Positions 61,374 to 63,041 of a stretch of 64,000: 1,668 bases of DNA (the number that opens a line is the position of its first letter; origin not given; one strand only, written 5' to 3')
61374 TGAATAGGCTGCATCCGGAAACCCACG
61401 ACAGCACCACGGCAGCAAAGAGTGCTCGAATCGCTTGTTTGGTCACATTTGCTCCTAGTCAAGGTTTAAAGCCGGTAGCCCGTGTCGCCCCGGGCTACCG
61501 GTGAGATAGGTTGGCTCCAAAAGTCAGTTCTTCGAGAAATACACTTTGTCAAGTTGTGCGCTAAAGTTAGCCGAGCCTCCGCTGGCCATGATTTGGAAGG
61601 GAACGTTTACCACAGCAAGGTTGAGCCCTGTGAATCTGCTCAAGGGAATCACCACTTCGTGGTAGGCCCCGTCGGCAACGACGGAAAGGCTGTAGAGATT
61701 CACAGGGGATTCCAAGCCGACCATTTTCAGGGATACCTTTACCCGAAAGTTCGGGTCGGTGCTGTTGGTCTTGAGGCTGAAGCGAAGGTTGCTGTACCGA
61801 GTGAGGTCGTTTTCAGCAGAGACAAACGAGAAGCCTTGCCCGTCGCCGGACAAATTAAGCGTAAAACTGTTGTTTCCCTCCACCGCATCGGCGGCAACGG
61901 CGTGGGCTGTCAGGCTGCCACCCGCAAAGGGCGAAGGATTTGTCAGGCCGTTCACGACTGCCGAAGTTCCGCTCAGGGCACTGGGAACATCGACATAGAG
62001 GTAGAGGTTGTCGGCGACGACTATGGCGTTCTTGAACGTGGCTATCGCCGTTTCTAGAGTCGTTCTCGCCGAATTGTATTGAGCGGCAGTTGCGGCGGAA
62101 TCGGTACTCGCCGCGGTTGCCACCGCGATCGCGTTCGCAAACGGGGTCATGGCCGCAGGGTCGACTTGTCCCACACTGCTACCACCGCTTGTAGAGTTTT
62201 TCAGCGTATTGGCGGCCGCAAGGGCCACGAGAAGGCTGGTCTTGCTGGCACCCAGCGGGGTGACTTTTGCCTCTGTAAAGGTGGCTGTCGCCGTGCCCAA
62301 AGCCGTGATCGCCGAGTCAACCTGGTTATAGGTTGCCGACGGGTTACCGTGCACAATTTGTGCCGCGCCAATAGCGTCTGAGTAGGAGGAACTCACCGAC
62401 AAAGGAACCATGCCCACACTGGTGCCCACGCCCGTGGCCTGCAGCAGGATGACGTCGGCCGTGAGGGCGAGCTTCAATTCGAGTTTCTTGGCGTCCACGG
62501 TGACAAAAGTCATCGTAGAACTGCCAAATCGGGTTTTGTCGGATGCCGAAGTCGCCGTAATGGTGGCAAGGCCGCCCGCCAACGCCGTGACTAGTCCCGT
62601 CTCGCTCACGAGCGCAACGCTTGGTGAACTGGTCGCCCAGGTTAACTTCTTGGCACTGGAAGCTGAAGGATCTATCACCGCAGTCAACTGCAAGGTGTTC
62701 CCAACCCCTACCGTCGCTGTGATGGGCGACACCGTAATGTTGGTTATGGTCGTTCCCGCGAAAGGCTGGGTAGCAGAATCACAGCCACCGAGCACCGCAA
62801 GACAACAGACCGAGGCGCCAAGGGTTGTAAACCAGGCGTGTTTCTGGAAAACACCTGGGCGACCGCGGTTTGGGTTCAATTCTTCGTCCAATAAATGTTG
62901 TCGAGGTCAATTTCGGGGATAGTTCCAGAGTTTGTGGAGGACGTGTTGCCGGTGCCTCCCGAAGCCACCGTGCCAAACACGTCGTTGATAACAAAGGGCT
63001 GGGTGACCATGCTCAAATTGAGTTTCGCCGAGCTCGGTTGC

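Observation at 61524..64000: Shared C-terminal ~120-aa domain ending in Y(F/W)(S/T)KN on a Big_2 surface lipoprotein and a GH-A glycosidase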

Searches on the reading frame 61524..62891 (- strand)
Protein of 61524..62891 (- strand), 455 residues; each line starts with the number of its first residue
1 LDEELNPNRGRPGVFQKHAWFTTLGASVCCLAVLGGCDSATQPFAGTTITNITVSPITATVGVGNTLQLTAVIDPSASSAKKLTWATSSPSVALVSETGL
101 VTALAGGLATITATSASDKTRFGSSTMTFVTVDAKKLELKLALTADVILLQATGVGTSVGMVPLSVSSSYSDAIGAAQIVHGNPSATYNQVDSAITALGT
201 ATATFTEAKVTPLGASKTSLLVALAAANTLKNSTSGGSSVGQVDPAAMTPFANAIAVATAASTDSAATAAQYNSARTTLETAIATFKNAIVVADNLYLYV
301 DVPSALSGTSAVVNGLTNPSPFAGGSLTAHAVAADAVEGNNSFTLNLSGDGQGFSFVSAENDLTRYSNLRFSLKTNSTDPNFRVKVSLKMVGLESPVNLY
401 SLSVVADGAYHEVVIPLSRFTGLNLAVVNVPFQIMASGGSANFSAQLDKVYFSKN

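Call 5: search_protein_families(library=pfam, proteins=[window:61524-62891:-], max_evalue=1)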
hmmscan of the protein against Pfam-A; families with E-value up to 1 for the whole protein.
window:61524-62891:- (455 aa): 4 families
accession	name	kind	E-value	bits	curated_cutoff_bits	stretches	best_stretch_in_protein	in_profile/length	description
PF02368.24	Big_2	-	6.1e-17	61.8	22.8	1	49-117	2-70/79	Bacterial Ig-like domain (group 2)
PF07554.19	FIVAR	-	0.00011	23.2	29.2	2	168-203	30-68/71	FIVAR domain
PF18559.7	Exop_C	-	0.00023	21.4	26.1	1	334-439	31-145/155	Galactose-binding domain-like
PF22359.2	Big-like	-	0.014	16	27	1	84-113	4-33/48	Bacterial Ig-like domain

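Call 8: search_solved_structures(query=window:61524-62891:-, max_evalue=10, show_alignments=2)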
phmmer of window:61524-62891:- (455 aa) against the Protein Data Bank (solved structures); distinct sequences matched with E-value up to 10: 13.
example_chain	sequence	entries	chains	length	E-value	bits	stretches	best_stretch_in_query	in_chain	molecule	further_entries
7quz_AAA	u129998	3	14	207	1.2e-12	51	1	46-130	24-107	Beta-1,3-glucanase bglH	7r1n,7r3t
9pt5_A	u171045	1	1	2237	7.3e-05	25.5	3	44-116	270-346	Teneurin-like protein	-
9ifo_A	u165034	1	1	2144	8.8e-05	25.2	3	44-116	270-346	Teneurin-Like Protein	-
7z47_G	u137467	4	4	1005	0.017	17.7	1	48-117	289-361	Surface protein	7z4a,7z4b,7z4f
8zdj_S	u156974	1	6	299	0.023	17.3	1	45-117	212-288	Tail Tube Protein (gp13)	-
8zdl_S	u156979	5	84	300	0.023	17.2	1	45-117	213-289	Tail Tube Protein (gp13)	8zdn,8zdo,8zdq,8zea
5ngj_A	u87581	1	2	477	0.032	16.8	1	40-126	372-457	Tail tube protein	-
7qg9_F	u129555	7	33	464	0.12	14.8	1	40-119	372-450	Tail tube protein | Tail tube protein pb6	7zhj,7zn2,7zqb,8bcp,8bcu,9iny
9luo_A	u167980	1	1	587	0.53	12.8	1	59-141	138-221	DELLA protein RGA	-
9lum_A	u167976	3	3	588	0.53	12.7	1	59-141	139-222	DELLA protein RGA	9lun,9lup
4hu8_A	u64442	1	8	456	0.6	12.6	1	59-105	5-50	GH10 Xylanase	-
9o4j_A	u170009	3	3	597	0.65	12.4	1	59-141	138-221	DELLA protein RGA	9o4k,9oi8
7r5j_10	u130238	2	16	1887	2.1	10.7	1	54-136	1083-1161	Nuclear pore membrane glycoprotein 210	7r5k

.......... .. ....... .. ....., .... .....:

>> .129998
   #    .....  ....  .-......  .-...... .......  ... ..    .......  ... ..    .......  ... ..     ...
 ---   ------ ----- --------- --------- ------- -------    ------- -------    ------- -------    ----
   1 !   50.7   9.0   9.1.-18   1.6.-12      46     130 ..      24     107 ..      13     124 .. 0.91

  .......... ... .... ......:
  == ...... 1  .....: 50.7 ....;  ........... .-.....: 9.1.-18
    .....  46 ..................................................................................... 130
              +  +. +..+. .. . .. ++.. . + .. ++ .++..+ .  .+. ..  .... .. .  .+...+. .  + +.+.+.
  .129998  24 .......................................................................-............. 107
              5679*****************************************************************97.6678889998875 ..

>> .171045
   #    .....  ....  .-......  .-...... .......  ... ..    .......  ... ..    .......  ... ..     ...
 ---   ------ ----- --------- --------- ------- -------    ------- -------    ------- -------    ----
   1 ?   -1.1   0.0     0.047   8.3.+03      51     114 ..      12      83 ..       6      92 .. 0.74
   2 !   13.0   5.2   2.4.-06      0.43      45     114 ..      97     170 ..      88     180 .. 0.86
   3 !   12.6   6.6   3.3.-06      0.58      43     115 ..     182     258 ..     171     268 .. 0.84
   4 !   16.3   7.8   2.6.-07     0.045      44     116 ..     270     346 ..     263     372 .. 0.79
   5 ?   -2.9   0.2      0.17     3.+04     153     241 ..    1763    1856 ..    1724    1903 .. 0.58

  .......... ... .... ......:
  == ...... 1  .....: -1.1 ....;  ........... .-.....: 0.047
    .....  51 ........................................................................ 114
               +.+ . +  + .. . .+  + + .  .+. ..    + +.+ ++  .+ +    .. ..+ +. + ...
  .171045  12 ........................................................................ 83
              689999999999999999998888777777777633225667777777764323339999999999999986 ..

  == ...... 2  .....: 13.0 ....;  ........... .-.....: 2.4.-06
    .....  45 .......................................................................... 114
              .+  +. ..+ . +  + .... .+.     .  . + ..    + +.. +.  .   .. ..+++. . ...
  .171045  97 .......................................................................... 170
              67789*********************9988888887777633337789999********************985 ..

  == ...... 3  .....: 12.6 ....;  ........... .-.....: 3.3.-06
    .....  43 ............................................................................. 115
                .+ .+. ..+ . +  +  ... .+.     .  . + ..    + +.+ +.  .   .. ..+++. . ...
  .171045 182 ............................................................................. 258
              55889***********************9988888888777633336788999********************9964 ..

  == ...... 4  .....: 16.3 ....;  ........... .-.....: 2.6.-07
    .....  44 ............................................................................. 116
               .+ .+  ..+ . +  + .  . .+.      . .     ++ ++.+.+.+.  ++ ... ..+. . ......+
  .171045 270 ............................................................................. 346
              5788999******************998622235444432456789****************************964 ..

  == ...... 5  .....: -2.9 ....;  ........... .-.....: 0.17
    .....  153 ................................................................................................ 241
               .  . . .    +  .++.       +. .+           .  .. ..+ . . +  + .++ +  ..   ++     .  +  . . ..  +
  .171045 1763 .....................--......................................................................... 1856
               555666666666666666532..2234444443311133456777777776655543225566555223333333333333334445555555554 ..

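Call 11: find_homologous_proteins(query=window:61524-62891:-, max_evalue=0.001)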
Query window:61524-62891:- (455 aa): 46 proteins with E <= 0.001 among 8000 candidates.
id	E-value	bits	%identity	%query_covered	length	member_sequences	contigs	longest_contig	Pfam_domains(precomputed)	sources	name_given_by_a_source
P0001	7.0e-273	923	98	100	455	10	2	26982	PF26182.1,PF02368.25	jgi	-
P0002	6.3e-135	469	58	97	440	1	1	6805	PF26182.1,PF02368.25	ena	-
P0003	7.8e-30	123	52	12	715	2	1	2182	PF26182.1,PF02369.23,PF22359.3,PF02368.25,PF26918.1,PF09134.17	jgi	jgi:uncharacterized protein YjdB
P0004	4.3e-28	117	45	18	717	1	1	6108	PF26182.1,PF02369.23,PF22359.3,PF02368.25,PF26918.1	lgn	-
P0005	2.2e-24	105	30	24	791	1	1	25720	PF26182.1,PF02494.23,PF22359.3,PF02368.25,PF26918.1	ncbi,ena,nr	ncbi:MAG: Ig-like domain-containing protein [Muribaculaceae bacterium]|nr:Ig-like domain-containing 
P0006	9.4e-23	99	33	32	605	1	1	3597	PF26182.1,PF02369.23,PF22359.3,PF02368.25,PF26918.1,PF09134.17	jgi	jgi:uncharacterized protein YjdB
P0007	1.4e-21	95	48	19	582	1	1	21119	PF26182.1,PF02369.23,PF22359.3,PF02368.25,PF26918.1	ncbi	ncbi:MAG: Ig-like domain-containing protein, partial [Gemmatimonadota bacterium]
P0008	9.2e-21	93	40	15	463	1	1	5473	PF26182.1,PF02369.23,PF22359.3,PF05688.18,PF02368.25,PF20578.5,PF26918.1,PF09134.17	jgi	jgi:uncharacterized protein YjdB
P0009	1.5e-19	89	42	20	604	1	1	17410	PF23034.2,PF26182.1,PF24893.1,PF02368.25,PF26918.1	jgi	jgi:uncharacterized protein YjdB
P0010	6.2e-19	87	41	15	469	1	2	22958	PF26182.1,PF02369.23,PF22359.3,PF02368.25,PF20578.5,PF26918.1,PF09134.17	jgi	jgi:uncharacterized protein YjdB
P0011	5.3e-18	84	34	19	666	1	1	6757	PF21764.4,PF26182.1,PF21461.4,PF22359.3,PF02368.25,PF26918.1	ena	-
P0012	6.8e-18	83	41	18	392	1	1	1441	PF21764.4,PF26182.1,PF22359.3,PF02368.25,PF20578.5,PF26918.1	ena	-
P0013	3.6e-16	78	46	13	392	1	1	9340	PF21764.4,PF26182.1,PF22359.3,PF02368.25,PF20578.5,PF26918.1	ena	-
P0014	4.7e-16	77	29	45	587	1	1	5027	PF07554.20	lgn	-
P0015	7.1e-16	77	31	35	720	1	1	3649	PF26182.1,PF02369.23,PF02368.25,PF26918.1,PF09134.17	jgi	jgi:uncharacterized protein YjdB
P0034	1.0e-7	50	37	13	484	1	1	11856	PF07554.20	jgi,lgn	jgi:hypothetical protein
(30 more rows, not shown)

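Call 12: find_encoding_contigs(protein=window:61524-62891:-, flank=10000, max_places=6)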
Protein window:61524-62891:- (455 aa): no gene with exactly this product is on record in the collection.

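Call 13: find_encoding_contigs(protein=P0001, flank=10000, max_places=4)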
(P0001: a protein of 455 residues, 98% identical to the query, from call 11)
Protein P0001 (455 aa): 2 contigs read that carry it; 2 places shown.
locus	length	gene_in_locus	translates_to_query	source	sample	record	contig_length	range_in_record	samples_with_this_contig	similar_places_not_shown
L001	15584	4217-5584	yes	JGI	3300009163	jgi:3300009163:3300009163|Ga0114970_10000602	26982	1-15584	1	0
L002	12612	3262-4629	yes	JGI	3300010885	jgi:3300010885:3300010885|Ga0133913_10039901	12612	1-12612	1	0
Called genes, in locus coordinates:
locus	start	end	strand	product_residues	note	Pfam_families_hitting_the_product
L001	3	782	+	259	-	?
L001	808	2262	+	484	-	PF02368:Big_2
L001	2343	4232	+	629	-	PF00332:Glyco_hydro_17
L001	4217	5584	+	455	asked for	PF02368:Big_2, PF26182:Ig_NUP210_5th (faint)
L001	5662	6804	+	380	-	PF00722:Glyco_hydro_16, PF26113:GH16_XgeA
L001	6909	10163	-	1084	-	-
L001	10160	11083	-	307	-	PF00528:BPD_transp_1 (weak)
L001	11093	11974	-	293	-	PF00528:BPD_transp_1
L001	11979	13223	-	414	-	PF01547:SBP_bac_1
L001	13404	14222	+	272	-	PF03935:SKN1_KRE6_Sbg1 (faint), PF00722:Glyco_hydro_16, PF26113:GH16_XgeA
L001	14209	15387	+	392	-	PF00480:ROK (faint)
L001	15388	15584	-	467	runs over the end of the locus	PF00206:Lyase_1, PF10415:FumaraseC_C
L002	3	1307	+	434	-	?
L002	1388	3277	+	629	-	PF00332:Glyco_hydro_17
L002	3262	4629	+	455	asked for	PF02368:Big_2, PF26182:Ig_NUP210_5th (faint)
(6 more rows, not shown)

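Call 14: find_encoding_contigs(protein=P0002, flank=10000, max_places=4)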
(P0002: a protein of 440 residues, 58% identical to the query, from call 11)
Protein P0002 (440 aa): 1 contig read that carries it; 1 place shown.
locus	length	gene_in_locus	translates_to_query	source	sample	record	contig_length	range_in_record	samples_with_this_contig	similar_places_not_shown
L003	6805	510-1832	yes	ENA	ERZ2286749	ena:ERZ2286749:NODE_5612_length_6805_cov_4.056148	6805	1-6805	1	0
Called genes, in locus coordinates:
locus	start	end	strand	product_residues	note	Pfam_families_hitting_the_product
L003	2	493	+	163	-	?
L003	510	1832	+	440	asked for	PF02368:Big_2, PF26182:Ig_NUP210_5th (faint)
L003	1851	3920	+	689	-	PF02368:Big_2, PF00722:Glyco_hydro_16, PF26113:GH16_XgeA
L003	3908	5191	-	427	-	-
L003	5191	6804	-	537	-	?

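Call 16: search_protein_families(library=pfam, proteins=[L001:808-2262:+, L001:2343-4232:+, L003:1851-3920:+, L003:510-1832:+, L001:3-782:+, L001:6909-10163:-, L003:3908-5191:-], max_evalue=1)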
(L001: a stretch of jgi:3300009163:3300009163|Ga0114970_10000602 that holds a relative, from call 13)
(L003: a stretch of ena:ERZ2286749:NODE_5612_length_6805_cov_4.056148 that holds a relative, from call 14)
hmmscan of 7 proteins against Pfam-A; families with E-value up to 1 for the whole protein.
L001:808-2262:+ (484 aa): 5 families
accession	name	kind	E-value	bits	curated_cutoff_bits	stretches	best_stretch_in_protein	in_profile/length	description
PF02368.24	Big_2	-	3.8e-12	46.4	22.8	1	234-305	9-79/79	Bacterial Ig-like domain (group 2)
PF03425.19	CBM_11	-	0.0015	19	27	1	334-451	28-139/182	Carbohydrate binding domain (family 11)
PF22359.2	Big-like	-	0.014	16.1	27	1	260-308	2-47/48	Bacterial Ig-like domain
PF18329.7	SGBP_B_XBD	-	0.059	13.9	26.4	1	434-479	126-181/186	Surface glycan-binding protein B xyloglucan binding domain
PF22544.2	HYDIN_VesB_CFA65-like_Ig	-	0.14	12.8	25.5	1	233-259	52-80/100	HYDIN/CFA65/VesB-like, Ig-like domain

L001:2343-4232:+ (629 aa): 2 families
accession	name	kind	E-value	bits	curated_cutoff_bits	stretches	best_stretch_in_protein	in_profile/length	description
PF00332.24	Glyco_hydro_17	-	7.2e-08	32.8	28.2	1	223-367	166-304/306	Glycosyl hydrolases family 17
PF18329.7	SGBP_B_XBD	-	0.00075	20.1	26.4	1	441-623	14-181/186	Surface glycan-binding protein B xyloglucan binding domain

L003:1851-3920:+ (689 aa): 7 families
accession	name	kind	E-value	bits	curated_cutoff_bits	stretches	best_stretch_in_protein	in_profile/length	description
PF02368.24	Big_2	-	2.7e-17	62.9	22.8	1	35-105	1-72/79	Bacterial Ig-like domain (group 2)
PF00722.28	Glyco_hydro_16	-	4.5e-16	59.3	22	1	506-649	23-145/175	Glycosyl hydrolases family 16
PF13715.12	CarbopepD_reg_2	-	0.0015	18.9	32.2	1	276-339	7-73/88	CarboxypepD_reg-like domain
PF03935.22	SKN1_KRE6_Sbg1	-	0.0059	15.5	30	1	651-688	413-450/501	Beta-glucan synthesis-associated protein SKN1/KRE6/Sbg1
PF21094.3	Nup188_SH3-like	-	0.069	13.4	21.4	0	225-315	6-44/50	Nup188 SH3-like domain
PF17802.7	SpaA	-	0.078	13.6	23.1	1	277-315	8-57/91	Prealbumin-like fold domain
PF22359.2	Big-like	-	0.59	10.9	27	1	76-100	9-33/48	Bacterial Ig-like domain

L003:510-1832:+ (440 aa): 2 families
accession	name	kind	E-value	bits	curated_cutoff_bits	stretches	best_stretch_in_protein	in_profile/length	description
PF02368.24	Big_2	-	1.9e-17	63.4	22.8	1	34-112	2-79/79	Bacterial Ig-like domain (group 2)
PF18559.7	Exop_C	-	0.001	19.3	26.1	1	337-426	50-147/155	Galactose-binding domain-like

L001:3-782:+ (259 aa): 0 families

L001:6909-10163:- (1084 aa): 0 families

L003:3908-5191:- (427 aa): 1 family
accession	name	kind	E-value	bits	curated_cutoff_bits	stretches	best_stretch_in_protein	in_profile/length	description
PF01229.23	Glyco_hydro_39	-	6e-05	22.5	26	1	143-237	156-249/472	Glycosyl hydrolases family 39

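Call 46: search_solved_structures(query=L001:6909-10163:-, max_evalue=1)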
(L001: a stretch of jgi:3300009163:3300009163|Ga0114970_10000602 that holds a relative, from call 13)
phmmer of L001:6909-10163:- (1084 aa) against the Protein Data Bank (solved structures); distinct sequences matched with E-value up to 1: 3.
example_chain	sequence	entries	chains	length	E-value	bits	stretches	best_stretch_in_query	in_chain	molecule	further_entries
6hq6_A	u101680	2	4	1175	6.2e-246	822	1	10-1050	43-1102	Bacterial beta-1,3-oligosaccharide phosphorylase | Beta-1,3-oligosaccharide phosphorylase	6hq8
9h8v_A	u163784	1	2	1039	3.3e-07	31.6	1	418-492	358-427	Cellobiose phosphorylase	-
9qqk_A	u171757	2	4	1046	6.2e-07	30.7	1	418-492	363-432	gh161 phosphorylase | GH161A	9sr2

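Call 47: search_protein_families(library=ncbifam, proteins=[L001:6909-10163:-, window:61524-62891:-, L001:2343-4232:+, L001:808-2262:+, L001:3-782:+], max_evalue=0.01)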
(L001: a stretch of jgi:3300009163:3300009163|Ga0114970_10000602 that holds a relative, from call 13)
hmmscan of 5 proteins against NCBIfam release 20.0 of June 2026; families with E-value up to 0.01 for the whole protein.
L001:6909-10163:- (1084 aa): 1 family
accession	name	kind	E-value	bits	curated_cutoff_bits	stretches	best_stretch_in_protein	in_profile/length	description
NF058639.1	GH149_beta_1_3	equivalog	0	1229.9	1150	1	6-1044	5-1060/1134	1,3-beta-D-glucan phosphorylase, GH149 family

window:61524-62891:- (455 aa): 0 families

L001:2343-4232:+ (629 aa): 0 families

L001:808-2262:+ (484 aa): 0 families

L001:3-782:+ (259 aa): 0 families

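Call 70: search_solved_structures(query=L001:808-2262:+, max_evalue=1, show_alignments=1)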
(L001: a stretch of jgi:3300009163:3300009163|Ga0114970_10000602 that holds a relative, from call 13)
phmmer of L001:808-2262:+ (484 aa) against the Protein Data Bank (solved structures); distinct sequences matched with E-value up to 1: 11.
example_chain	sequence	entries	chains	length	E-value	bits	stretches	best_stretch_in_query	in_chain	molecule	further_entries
7quz_AAA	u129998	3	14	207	4.7e-11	45.7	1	223-318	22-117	Beta-1,3-glucanase bglH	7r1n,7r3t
7z47_G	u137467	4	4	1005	5e-05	25.8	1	228-309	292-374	Surface protein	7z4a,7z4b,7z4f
8zdj_S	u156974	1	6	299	0.00042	22.8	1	235-309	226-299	Tail Tube Protein (gp13)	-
8zdl_S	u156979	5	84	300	0.00042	22.8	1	235-309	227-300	Tail Tube Protein (gp13)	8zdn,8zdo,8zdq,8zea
6n1a_A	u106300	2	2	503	0.00047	22.6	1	235-297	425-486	Carbohydrate-binding protein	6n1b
8qx6_A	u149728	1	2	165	0.0035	19.7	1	120-217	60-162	PKD domain-containing protein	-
2l04_A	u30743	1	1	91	0.0059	19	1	227-310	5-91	Major tail protein V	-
1e5u_I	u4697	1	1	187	0.006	19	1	261-311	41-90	INTIMIN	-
7t4f_A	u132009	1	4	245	0.067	15.5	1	227-310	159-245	Tail tube protein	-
6p3e_A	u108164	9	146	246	0.067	15.5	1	227-310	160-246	Tail tube protein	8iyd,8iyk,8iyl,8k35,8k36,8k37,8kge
9mfe_A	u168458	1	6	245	0.12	14.7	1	227-310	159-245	Major tail protein V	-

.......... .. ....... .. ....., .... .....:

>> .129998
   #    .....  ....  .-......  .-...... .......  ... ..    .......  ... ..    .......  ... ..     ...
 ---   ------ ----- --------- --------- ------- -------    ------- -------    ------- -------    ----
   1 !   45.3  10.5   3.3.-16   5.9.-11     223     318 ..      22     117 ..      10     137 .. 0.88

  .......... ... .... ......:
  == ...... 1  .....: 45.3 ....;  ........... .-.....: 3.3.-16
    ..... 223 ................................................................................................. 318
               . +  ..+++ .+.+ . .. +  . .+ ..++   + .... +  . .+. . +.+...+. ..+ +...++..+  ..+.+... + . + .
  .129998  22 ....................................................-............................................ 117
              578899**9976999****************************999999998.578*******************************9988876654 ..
